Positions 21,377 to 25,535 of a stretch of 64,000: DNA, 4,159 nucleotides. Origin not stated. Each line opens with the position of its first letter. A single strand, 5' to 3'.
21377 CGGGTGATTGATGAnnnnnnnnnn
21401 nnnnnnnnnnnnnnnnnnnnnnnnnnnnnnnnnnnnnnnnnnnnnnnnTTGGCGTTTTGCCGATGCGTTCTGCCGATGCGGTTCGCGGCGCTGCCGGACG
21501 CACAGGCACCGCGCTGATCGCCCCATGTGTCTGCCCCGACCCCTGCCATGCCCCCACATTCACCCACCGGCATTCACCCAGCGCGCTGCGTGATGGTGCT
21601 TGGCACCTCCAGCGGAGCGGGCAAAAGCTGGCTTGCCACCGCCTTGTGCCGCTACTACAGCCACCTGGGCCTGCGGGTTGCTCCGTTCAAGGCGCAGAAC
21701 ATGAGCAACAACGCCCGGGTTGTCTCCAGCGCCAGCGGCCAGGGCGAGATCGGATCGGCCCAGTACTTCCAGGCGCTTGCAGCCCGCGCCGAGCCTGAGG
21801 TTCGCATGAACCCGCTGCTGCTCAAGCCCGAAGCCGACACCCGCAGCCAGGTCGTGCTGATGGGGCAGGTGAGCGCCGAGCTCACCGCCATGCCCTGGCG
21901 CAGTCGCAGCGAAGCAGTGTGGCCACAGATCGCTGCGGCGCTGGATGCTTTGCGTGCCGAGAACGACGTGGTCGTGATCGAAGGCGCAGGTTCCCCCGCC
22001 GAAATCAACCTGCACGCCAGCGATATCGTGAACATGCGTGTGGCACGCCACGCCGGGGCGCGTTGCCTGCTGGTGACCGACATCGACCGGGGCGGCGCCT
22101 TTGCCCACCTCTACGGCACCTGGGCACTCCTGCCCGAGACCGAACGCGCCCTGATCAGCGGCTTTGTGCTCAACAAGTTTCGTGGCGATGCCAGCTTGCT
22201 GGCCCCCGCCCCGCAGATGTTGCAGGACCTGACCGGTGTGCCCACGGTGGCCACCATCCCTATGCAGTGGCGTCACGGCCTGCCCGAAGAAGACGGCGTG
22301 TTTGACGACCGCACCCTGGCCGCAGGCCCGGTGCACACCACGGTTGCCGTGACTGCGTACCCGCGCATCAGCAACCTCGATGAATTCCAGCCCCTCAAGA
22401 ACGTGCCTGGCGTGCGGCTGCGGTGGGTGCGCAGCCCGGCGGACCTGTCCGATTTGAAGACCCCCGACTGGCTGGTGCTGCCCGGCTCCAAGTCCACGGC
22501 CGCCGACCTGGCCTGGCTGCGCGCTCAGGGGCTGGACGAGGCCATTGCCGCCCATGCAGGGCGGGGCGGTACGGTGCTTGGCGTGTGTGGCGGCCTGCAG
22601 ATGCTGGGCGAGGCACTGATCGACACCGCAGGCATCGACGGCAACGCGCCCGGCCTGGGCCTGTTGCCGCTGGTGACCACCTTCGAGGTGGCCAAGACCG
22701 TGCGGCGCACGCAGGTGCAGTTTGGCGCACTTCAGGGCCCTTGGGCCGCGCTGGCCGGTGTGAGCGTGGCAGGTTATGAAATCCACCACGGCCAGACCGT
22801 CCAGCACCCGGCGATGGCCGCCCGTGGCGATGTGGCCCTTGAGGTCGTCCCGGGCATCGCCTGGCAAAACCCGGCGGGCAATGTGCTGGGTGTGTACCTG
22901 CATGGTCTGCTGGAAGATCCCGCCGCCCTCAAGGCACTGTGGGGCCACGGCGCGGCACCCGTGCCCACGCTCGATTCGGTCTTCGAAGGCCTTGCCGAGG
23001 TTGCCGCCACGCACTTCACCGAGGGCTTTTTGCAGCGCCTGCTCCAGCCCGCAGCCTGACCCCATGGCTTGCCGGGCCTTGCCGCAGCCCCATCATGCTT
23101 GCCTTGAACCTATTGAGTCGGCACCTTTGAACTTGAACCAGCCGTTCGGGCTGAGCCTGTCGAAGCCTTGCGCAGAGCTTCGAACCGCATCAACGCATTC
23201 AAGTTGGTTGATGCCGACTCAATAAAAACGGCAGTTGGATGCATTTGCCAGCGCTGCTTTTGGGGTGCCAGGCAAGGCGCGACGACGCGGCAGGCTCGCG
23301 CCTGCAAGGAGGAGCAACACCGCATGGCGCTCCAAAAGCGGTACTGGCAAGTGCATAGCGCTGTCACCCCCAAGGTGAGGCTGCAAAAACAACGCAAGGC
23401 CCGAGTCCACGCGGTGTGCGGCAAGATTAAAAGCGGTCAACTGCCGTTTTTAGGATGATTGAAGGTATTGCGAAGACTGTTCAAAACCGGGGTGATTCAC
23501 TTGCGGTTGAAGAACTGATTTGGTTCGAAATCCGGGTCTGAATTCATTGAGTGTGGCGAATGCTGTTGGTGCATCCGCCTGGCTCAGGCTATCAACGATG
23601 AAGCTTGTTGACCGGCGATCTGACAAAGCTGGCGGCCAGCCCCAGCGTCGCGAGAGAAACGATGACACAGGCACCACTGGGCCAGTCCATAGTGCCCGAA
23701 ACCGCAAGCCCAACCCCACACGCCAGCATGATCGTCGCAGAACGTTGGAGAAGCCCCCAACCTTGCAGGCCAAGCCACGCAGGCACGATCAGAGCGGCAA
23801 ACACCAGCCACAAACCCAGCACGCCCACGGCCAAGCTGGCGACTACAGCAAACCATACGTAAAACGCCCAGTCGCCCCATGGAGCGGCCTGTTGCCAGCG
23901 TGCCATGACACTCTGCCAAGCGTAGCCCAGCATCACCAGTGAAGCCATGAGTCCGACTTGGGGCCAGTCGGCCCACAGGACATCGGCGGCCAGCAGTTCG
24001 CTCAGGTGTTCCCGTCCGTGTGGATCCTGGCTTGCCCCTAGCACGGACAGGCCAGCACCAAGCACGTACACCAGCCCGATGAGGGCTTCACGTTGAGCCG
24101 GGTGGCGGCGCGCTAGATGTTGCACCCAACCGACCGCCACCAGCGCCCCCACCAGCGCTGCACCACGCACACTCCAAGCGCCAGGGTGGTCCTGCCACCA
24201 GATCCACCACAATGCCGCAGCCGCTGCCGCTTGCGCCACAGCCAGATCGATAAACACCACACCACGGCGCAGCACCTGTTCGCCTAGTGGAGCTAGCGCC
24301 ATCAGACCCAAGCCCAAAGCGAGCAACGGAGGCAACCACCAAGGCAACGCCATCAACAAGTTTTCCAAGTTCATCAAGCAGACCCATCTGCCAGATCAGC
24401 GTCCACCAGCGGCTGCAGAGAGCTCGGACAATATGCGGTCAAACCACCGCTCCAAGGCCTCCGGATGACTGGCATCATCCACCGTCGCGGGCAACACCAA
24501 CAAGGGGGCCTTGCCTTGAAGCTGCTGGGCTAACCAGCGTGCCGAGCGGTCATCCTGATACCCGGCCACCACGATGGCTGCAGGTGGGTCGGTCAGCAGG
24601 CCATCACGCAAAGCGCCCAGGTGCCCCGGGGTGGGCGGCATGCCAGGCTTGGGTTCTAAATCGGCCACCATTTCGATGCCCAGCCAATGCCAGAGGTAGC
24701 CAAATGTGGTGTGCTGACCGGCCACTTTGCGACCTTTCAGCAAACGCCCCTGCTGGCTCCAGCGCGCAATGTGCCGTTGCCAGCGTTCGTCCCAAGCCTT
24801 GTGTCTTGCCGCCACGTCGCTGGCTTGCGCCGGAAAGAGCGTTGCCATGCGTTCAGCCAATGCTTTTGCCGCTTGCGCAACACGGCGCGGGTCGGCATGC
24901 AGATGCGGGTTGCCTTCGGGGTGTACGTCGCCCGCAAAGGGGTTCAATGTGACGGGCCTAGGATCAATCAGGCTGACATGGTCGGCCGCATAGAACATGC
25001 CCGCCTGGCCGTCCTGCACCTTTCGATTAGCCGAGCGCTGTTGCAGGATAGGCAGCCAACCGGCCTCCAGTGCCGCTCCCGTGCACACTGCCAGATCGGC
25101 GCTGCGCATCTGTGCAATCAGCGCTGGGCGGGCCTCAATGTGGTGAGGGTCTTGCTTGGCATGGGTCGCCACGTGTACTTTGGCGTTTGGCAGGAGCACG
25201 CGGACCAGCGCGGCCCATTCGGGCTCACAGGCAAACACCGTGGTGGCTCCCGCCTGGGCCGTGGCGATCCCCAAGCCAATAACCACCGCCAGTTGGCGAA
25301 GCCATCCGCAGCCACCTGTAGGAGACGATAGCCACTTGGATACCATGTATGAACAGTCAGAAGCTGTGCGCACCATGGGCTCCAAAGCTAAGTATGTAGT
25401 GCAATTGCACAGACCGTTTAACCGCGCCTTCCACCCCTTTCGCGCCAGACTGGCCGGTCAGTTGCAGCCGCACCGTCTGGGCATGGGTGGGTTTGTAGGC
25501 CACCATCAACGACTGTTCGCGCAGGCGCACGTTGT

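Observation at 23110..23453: Two different hairpin elements stacked at one CTAG site: C-TA-[A]-TA-[B]-TA-G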

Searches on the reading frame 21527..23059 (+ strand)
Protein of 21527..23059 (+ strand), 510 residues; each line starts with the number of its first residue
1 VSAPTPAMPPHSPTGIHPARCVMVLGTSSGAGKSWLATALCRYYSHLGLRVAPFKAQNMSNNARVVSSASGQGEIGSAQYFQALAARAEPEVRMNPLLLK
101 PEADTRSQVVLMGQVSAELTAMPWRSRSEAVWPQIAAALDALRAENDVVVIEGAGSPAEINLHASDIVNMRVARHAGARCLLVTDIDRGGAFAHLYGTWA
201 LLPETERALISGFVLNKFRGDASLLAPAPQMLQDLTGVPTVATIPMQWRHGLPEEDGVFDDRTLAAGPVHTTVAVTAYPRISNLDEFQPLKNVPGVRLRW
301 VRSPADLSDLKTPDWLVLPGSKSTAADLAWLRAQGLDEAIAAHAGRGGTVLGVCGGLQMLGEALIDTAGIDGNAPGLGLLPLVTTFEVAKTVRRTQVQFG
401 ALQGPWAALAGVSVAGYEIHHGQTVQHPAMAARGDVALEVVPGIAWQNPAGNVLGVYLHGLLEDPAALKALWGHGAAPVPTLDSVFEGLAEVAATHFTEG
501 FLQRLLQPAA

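Call 19: search_protein_families(library=pfam, proteins=[window:21527-23059:+])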
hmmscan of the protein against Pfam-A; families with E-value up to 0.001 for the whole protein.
window:21527-23059:+ (510 aa): 3 families
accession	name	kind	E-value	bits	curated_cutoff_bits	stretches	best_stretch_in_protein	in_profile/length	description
PF07685.20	GATase_3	-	3.4e-44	151.2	27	1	272-464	1-193/196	CobB/CobQ-like glutamine amidotransferase domain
PF01656.29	CbiA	-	6.7e-17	62.1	25.4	1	22-246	1-111/125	CobQ/CobB/MinD/ParA nucleotide binding domain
PF13500.12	AAA_26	-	3.2e-13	50.4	27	1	22-247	3-191/198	AAA domain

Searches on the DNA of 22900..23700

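Call 53: search_rna_families(source=window, start=22900, end=23700, threshold=evalue, max_evalue=1)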
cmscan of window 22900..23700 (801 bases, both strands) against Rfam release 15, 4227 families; matches with E-value up to 1: 1.
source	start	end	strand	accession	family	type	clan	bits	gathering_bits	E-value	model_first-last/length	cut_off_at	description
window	23225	23358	-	RF02884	BcKCsr7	Gene; sRNA;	-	19.7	59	0.16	1-157/157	no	Burkholderia sRNA 7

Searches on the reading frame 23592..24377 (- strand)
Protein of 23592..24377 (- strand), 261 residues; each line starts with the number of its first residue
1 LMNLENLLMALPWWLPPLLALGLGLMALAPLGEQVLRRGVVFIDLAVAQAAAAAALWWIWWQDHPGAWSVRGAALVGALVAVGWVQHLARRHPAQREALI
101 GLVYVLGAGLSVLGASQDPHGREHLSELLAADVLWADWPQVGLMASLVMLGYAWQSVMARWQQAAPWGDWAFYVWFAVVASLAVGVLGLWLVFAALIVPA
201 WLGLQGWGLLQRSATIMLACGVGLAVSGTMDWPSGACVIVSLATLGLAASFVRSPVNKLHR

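Call 19: search_protein_families(library=pfam, proteins=[window:23592-24377:-])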
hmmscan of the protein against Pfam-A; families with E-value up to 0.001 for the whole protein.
window:23592-24377:- (261 aa): 1 family
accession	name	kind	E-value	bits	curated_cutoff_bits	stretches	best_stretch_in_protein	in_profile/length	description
PF00950.22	ABC-3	-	8.2e-06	26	20.1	0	174-252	174-257/258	ABC 3 transport family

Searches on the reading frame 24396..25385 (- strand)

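Call 19: search_protein_families(library=pfam, proteins=[window:24396-25385:-])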
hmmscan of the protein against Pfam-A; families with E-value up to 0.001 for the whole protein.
window:24396-25385:- (329 aa): 1 family
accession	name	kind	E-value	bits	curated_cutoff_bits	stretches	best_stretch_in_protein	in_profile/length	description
PF01297.22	ZnuA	-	1.9e-29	103.4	29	1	52-300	3-241/263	Zinc-uptake complex component A periplasmic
